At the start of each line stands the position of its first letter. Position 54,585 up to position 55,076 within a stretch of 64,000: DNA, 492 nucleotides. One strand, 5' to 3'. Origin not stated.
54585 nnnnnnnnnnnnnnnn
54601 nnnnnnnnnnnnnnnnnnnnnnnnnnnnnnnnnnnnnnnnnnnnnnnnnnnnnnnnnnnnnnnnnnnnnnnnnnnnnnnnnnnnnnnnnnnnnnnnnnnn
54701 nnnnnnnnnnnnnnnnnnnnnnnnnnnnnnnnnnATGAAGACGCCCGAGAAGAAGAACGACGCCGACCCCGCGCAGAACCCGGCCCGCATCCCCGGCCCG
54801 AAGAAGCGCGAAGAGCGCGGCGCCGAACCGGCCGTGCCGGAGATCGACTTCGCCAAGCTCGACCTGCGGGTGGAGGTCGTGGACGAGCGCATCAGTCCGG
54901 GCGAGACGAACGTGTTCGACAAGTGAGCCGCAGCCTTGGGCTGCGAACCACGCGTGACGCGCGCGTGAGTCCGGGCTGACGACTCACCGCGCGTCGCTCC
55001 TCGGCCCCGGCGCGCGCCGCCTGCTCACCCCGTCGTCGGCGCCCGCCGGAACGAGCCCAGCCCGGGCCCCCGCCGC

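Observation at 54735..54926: The 63-aa ORF: coding signature and unusual composition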

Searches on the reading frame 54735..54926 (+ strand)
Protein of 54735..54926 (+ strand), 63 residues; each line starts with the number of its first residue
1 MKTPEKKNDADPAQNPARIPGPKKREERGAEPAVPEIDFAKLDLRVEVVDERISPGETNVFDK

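Call 5: search_protein_families(library=pfam, proteins=[window:54735-54926:+], max_evalue=0.01)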
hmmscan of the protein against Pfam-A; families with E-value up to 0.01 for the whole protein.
window:54735-54926:+ (63 aa): 0 families

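Call 6: search_protein_families(library=ncbifam, proteins=[window:54735-54926:+], max_evalue=0.01)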
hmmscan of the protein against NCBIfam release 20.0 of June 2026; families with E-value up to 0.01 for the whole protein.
window:54735-54926:+ (63 aa): 0 families

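Call 8: find_homologous_proteins(query=window:54735-54923:+, max_evalue=10)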
Query window:54735-54923:+ (63 aa): 21 proteins with E <= 10 among 21 candidates.
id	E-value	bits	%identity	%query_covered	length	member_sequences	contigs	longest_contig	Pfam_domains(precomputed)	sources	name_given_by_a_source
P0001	4.2e-32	127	98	100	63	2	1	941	-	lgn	-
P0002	2.8e-29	118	89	100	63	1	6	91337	-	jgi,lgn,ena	-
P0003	7.2e-29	116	89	100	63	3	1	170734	-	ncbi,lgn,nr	ncbi:MAG: hypothetical protein NTY35_13575 [Planctomycetota bacterium]|nr:hypothetical protein [Plan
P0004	2.4e-28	115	86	100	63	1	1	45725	-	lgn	-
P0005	5.3e-27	110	86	100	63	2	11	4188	-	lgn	-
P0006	1.1e-26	110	89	97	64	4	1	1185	-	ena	-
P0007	7.5e-26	107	84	100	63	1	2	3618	-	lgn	-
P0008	4.4e-25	104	84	100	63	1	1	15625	-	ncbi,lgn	-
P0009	8.1e-25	104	84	100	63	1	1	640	-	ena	-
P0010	1.4e-24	103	83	100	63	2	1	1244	-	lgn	-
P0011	6.1e-24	101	84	97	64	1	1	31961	-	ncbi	-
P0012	4.3e-23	98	78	100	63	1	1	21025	-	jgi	jgi:hypothetical protein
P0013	1.1e-19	88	73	100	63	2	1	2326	-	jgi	jgi:hypothetical protein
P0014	1.1e-18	84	70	100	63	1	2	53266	-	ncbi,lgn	-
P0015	1.2e-17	81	69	100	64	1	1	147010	-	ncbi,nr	ncbi:MAG: hypothetical protein JNK02_14225 [Planctomycetes bacterium]|nr:hypothetical protein [Planc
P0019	2.8e-15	74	66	92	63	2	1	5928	-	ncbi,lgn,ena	-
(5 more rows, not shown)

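Call 10: find_encoding_contigs(protein=P0015, flank=10000, max_places=3)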
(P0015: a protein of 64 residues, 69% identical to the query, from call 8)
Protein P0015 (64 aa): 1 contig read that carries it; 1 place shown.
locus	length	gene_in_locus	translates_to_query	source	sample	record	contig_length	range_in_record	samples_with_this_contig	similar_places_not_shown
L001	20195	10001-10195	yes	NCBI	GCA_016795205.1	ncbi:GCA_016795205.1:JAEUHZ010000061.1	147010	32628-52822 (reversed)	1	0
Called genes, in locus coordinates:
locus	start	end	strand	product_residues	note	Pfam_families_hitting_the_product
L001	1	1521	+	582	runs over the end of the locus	PF13646:HEAT_2 (faint)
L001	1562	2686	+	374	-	PF13439:Glyco_transf_4 (faint), PF20706:GT4-conflict (weak), PF00534:Glycos_transf_1, PF13692:Glyco_trans_1_4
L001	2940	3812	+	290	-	PF00882:Zn_dep_PLPC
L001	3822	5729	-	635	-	-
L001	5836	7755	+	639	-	PF02310:B12-binding, PF04055:Radical_SAM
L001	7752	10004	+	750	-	PF02310:B12-binding (weak), PF04055:Radical_SAM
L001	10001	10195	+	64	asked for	-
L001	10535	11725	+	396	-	PF14339:DUF4394 (faint)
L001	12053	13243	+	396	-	PF21959:DUF6923 (faint), PF14339:DUF4394 (weak)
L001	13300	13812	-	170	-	PF01842:ACT (weak), PF13740:ACT_6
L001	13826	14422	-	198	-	PF00936:BMC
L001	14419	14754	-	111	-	PF03319:EutN_CcmL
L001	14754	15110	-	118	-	PF03319:EutN_CcmL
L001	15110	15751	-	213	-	PF27545:CsoS1D_N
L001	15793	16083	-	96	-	PF00936:BMC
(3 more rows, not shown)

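Call 11: find_encoding_contigs(protein=P0014, flank=10000, max_places=3)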
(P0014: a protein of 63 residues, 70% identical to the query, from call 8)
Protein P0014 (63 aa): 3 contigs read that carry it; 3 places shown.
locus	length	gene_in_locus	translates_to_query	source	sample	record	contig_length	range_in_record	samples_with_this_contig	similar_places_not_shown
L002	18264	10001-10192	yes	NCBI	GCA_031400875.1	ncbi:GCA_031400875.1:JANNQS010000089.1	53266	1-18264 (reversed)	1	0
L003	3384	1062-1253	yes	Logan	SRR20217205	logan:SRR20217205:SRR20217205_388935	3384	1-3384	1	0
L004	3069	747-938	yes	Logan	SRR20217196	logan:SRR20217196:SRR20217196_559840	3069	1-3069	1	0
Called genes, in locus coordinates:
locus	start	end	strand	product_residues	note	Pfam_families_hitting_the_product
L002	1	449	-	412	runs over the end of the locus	PF07690:MFS_1, PF12832:MFS_1_like (weak), PF07690:MFS_1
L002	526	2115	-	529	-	PF00069:Pkinase, PF01636:APH (faint), PF07714:PK_Tyr_Ser-Thr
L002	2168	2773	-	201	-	PF04542:Sigma70_r2 (faint), PF07638:Sigma70_ECF, PF08281:Sigma70_r4_2, PF04545:Sigma70_r4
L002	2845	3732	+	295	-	PF00882:Zn_dep_PLPC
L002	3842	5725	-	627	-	-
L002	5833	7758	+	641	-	PF02310:B12-binding, PF04055:Radical_SAM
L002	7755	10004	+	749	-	PF02310:B12-binding (weak), PF04055:Radical_SAM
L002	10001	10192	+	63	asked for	-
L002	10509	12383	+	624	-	PF23759:GBD_T9SS_assoc (faint)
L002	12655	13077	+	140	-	PF00583:Acetyltransf_1, PF13673:Acetyltransf_10, PF13508:Acetyltransf_7, PF08445:FR47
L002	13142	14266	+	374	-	-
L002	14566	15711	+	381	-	PF00512:HisKA, PF02518:HATPase_c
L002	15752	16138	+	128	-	-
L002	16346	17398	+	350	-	PF21959:DUF6923 (faint), PF14339:DUF4394 (weak)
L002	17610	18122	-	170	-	PF01842:ACT, PF13740:ACT_6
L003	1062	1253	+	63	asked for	-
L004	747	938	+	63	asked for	-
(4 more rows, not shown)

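Call 12: find_encoding_contigs(protein=P0019, flank=10000, max_places=3)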
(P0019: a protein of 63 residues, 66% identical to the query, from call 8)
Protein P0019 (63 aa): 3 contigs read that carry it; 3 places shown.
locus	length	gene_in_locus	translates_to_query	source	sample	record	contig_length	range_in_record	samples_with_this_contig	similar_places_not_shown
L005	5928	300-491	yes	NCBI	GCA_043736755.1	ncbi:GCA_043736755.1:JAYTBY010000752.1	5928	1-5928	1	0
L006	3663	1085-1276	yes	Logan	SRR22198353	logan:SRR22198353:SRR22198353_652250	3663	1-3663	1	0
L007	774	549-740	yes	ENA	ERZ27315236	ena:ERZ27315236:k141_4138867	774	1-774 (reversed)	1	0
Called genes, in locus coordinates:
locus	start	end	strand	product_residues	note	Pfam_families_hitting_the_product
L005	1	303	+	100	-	?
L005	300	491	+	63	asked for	-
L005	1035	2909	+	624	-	PF23759:GBD_T9SS_assoc (faint)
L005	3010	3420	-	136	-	-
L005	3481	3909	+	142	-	PF05117:DUF695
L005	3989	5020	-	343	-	PF00144:Beta-lactamase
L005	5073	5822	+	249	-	-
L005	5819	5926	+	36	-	?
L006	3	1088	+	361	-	?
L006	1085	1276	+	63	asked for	-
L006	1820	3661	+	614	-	?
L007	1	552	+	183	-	?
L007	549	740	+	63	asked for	-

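Call 26: find_related_loci(query=A2, collection=genome_contigs, flank=10000)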
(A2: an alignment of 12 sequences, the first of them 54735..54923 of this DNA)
Query A2 (63 aa) in genome_contigs; peptide patterns used: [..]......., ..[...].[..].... (x = any residue, [..] = any of these).
148 stretches matched a pattern; 96 encode a relative of the query (tblastn E <= 1e-3); the best 80 are kept; 80 distinct loci.
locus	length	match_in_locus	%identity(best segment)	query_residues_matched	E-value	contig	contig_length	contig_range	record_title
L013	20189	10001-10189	89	1-63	2e-33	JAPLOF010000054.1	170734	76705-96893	MAG: Planctomycetota bacterium isolate LacPavin_0920_WC90_MAG_71_14 LacPavin_0920_WC90_scaffold_1065286, whole genome sh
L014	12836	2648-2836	84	1-63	8e-30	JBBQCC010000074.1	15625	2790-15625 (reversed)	MAG: Planctomycetota bacterium isolate Co_metawrap_1282 Cmw_1282_k141_16171923_length_15625_cov_8.0000, whole genome sho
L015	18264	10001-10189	70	1-63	2e-23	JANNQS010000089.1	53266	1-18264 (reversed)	MAG: Planctomycetota bacterium isolate SOY_31_metabat_411 SOY_31_k141_639957, whole genome shotgun sequence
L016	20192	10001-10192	69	1-63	2e-22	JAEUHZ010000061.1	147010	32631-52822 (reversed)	MAG: Planctomycetota bacterium isolate new MAG-30 k141_3916537, whole genome shotgun sequence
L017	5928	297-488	66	4-63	2e-20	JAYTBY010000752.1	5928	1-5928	MAG: Planctomycetota bacterium isolate GFS_14463 GFS_14463_751, whole genome shotgun sequence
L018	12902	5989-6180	64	4-63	8e-20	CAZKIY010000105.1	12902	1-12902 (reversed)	MAG TPA_asm: uncultured Planctomycetaceae bacterium isolate SRP128246_co1_341 genome assembly, contig: NODE_11473_length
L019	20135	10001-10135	71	20-63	4e-15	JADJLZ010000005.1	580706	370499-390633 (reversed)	MAG: Planctomycetota bacterium isolate EsbW_18-Q3-R4-48_BAT3C.505 tig00003369-10-5796090, whole genome shotgun sequence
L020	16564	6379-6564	55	2-63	4e-15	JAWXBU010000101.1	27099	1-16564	MAG: Planctomycetota bacterium isolate MP7G1.130 k99_820298, whole genome shotgun sequence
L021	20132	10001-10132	66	20-63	3e-14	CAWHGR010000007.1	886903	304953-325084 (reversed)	MAG: uncultured Planctomycetota bacterium isolate MFD02134.bin.2.236 genome assembly, contig: contig_7284, whole genome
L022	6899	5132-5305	61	10-63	1e-13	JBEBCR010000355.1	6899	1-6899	MAG: Planctomycetota bacterium isolate blackwarrior_2019_sw_WHONDRS-S19S_0021_B_bin.82 scaffold_1185800, whole genome sh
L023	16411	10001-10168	57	9-63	9e-14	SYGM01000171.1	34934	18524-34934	MAG: Planctomycetia bacterium isolate F1-60-MAGs101 F1-60__c574115, whole genome shotgun sequence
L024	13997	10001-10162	58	5-63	1e-13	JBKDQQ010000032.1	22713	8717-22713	MAG: Planctomycetia bacterium isolate samp_2153_metabat2_339 samp_2153_374556, whole genome shotgun sequence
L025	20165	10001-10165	53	4-63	3e-13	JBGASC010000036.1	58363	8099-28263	MAG: Planctomycetota bacterium isolate MAG_AAO_H10.66 AAOH10-66_opera_contig_2302, whole genome shotgun sequence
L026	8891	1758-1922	55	4-63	4e-13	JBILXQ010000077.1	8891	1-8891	MAG: Planctomycetota bacterium isolate ME2018-10-31_3300042386_group8_bin60 Rohwer_bin1774_scaffold_4200_c1, whole genom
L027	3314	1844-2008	55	4-63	4e-13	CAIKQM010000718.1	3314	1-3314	MAG: uncultured planctomycete isolate Erken-D8_bin-0018 genome assembly, contig: bin-0018:718/745, whole genome shotgun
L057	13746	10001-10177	48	5-63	6e-9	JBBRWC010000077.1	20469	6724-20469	MAG: Planctomycetota bacterium isolate La3_metabat2.327 La3_metabat2.327_K_1100340_L_20469_cov_53.5714, whole genome sho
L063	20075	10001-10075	72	39-63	2e-8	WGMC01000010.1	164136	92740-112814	MAG: Planctomycetaceae bacterium isolate RI_242 c_000000124671, whole genome shotgun sequence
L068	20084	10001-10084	68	36-63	4e-8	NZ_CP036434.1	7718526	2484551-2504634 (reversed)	Saltatorellus ferox strain Poly30 chromosome, complete genome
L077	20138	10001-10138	46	7-63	8e-8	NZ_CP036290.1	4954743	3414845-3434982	Rohdeia mirabilis strain Pla163 chromosome, complete genome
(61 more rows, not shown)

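Call 47: search_protein_representatives(alignment_id=A1)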
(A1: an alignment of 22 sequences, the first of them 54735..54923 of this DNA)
Query: 22 sequences, 63 profile positions. Proteins with E-value up to 0.001 (for the whole library): 61; up to 1e-10: 19; up to 1e-30: 1. The best 61 are listed.
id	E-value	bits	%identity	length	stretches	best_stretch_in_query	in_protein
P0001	1.3e-33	131.4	-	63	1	1-63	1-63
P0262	1.2e-26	109.2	-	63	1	1-63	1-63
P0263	7.9e-17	77.7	-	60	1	6-63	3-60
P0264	2.0e-14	70.0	-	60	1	8-63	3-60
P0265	6.7e-14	68.3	-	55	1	13-63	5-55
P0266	1.9e-13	66.8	-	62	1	6-63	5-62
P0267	5.6e-13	65.3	-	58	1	9-63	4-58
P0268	9.5e-13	64.6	-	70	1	6-63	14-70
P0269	1.7e-12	63.8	-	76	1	8-63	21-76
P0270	2.1e-12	63.5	-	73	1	6-63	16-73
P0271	2.7e-12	63.1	-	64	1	1-63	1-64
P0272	4.8e-12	62.3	-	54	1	32-63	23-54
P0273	5.0e-12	62.3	-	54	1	16-63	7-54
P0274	1.1e-11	61.1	-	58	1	9-63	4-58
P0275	1.7e-11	60.6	-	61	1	3-63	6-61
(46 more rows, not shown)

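Call 72: search_protein_families(library=pfam, alignment_id=A2, max_evalue=1)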
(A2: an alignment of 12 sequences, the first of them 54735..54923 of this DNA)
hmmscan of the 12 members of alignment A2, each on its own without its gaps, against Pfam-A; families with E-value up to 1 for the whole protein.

A. member 1, window:54735-54923:+ (63 aa): 0 families

B. families by the number of members that match (of 12 scanned): 0 families

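Call 74: search_protein_families(library=pfam, proteins=[L063:2587-3561:+, L063:3789-5444:+, L063:5843-6985:+, L063:7443-9230:+, L063:10075-11247:+, L063:11430-12941:+, L057:5007-6506:+, L057:6632-9352:+], max_evalue=0.001)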
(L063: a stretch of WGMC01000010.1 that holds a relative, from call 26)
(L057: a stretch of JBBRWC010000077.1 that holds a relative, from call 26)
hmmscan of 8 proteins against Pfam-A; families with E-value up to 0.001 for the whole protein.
L063:2587-3561:+ (324 aa): 0 families

L063:3789-5444:+ (551 aa): 2 families
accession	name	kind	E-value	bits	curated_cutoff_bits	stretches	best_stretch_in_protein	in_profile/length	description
PF13517.12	FG-GAP_3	-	1.7e-18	67.4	26.9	3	16-93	1-60/61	FG-GAP-like repeat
PF01839.29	FG-GAP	-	1.3e-08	35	22.1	0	79-100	5-26/37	FG-GAP repeat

L063:5843-6985:+ (380 aa): 1 family
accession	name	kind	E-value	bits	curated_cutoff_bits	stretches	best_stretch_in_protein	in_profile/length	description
PF06537.16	DHOR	-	2.1e-33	116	22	1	52-316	215-499/499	Di-haem oxidoreductase, putative peroxidase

L063:7443-9230:+ (595 aa): 39 families (the best 25 are shown)
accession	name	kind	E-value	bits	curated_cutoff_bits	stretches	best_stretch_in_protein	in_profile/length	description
PF25174.1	Beta-prop_THOC3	-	2.9e-48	164.7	305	3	483-593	6-117/272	THOC3 beta-propeller domain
PF00400.38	WD40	-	5.4e-43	144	27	2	302-330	10-38/39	WD domain, G-beta repeat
PF25173.1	Beta-prop_WDR3_1st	-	6.9e-41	140.4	154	3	460-594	10-143/184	WDR3 first beta-propeller domain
PF24814.1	WD40_Prp19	-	1.5e-38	132.9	320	5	524-593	138-206/281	Prp19 WD40 domain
PF23414.1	Beta-prop_EML_2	-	4.7e-38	131.5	90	3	460-594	21-154/266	Echinoderm microtubule-associated protein second beta-propeller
PF24807.1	WD40_CDC20-Fz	-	1.4e-31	110.3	200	2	467-593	39-164/292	CDC20/Fizzy WD40 domain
PF24817.1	WD40_WDHD1_1st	-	8.1e-31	107.7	109.9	2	461-559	68-165/291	WDHD1 first WD40 domain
PF25168.1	Beta-prop_WDR36-Utp21_2nd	-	2.3e-25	90.1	84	2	385-585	107-302/335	WDR36/Utp21 second beta-propeller domain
PF25172.1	Beta-prop_WDR3_2nd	-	3.7e-22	79.3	140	1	473-592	169-287/293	WDR3 second beta-propeller domain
PF12894.13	ANAPC4_WD40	-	3.5e-21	75.7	22.9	0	301-336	36-71/91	Anaphase-promoting complex subunit 4 WD40 domain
PF24796.1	WDR55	-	6e-20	71.9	200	1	460-594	30-167/296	WDR55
PF25175.1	Beta-prop_WDR5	-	1.1e-19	71.3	250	2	392-592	12-207/296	WDR5 beta-propeller domain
PF24805.1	EIF3I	-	1.4e-18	67.6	200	0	551-588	272-309/324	EIF3I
PF25391.1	WD40_Gbeta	-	1.5e-17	64.1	150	1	498-588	161-250/340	G protein beta WD-40 repeat protein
PF23393.2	Beta-prop_WDR90_POC16_2nd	-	2.5e-17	63.5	60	0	534-593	7-65/291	WDR90/POC16, second beta-propeller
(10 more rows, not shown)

L063:10075-11247:+ (390 aa): 5 families
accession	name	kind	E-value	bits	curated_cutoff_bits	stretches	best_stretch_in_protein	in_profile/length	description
PF13435.11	Cytochrome_C554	-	6.5e-10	40.3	20.8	1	100-179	1-83/84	Cytochrome c554 and c-prime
PF14522.11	Cytochrome_C7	-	7.8e-07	29.3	24.8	0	100-179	15-66/67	Cytochrome c7 and related cytochrome c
PF09699.15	Paired_CXXCH_1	-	7.4e-06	26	20.6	0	174-222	8-39/41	Doubled CXXCH motif (Paired_CXXCH_1)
PF22113.1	Mtrc-MtrF_II-IV_dom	-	2.5e-05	24.3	30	0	98-146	120-166/176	Outer membrane cytochrome MtrC/MtrF-like, domains II/IV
PF03264.19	Cytochrom_NNT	-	0.00034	20.8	24.1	0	173-220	126-165/174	NapC/NirT cytochrome c family, N-terminal region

L063:11430-12941:+ (503 aa): 1 family
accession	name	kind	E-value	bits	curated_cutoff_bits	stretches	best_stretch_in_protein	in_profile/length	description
PF13768.12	VWA_3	-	2.2e-07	31.5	27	1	360-497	19-152/155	von Willebrand factor type A domain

L057:5007-6506:+ (499 aa): 13 families
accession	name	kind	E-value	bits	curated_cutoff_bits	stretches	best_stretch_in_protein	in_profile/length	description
PF13247.11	Fer4_11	-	7.5e-23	81.1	26.2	1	51-144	4-99/100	4Fe-4S dicluster domain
PF12838.12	Fer4_7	-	6.1e-13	49.5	27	3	56-103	1-52/52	4Fe-4S dicluster domain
PF00037.32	Fer4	-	2.2e-12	46.7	21.1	1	84-105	3-24/24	4Fe-4S binding domain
PF12837.12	Fer4_6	-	2.2e-12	46.7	25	1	85-104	5-24/24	4Fe-4S binding domain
PF13187.11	Fer4_9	-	1.4e-10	41.4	27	2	11-73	1-51/52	4Fe-4S dicluster domain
PF13237.11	Fer4_10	-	3.6e-10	40.1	25.5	1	84-136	4-53/53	4Fe-4S dicluster domain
PF12797.12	Fer4_2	-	6.5e-10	38.7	24.5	2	83-101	4-22/22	4Fe-4S binding domain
PF03916.19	NrfD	-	3.4e-09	37.2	25.8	1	230-391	10-193/313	Polysulphide reductase, NrfD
PF25160.1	LdpA_Fe-S-bd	-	7.7e-07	29.2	27.6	1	63-104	7-43/49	LdpA Fe-S cluster-binding domain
PF13484.11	Fer4_16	-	1.1e-06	29.7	30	0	89-116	2-29/66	4Fe-4S double cluster binding domain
PF12798.12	Fer4_3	-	6.2e-06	27.1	27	0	89-103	1-15/15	4Fe-4S binding domain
PF14697.11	Fer4_21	-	1.4e-05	25.6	35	1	57-103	8-56/59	4Fe-4S dicluster domain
PF12800.12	Fer4_4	-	1.8e-05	25.1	24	0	87-102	2-17/17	4Fe-4S binding domain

L057:6632-9352:+ (906 aa): 3 families
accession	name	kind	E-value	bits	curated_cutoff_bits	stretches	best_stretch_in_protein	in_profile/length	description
PF01568.27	Molydop_binding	-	8.3e-20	71.3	26.8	1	670-746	5-82/110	Molydopterin dinucleotide binding domain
PF00384.28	Molybdopterin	-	1.8e-15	57.3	24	1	64-463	1-322/353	Molybdopterin oxidoreductase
PF04879.21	Molybdop_Fe4S4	-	2.4e-10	40.7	22.7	1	7-60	3-54/55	Molybdopterin oxidoreductase Fe4S4 domain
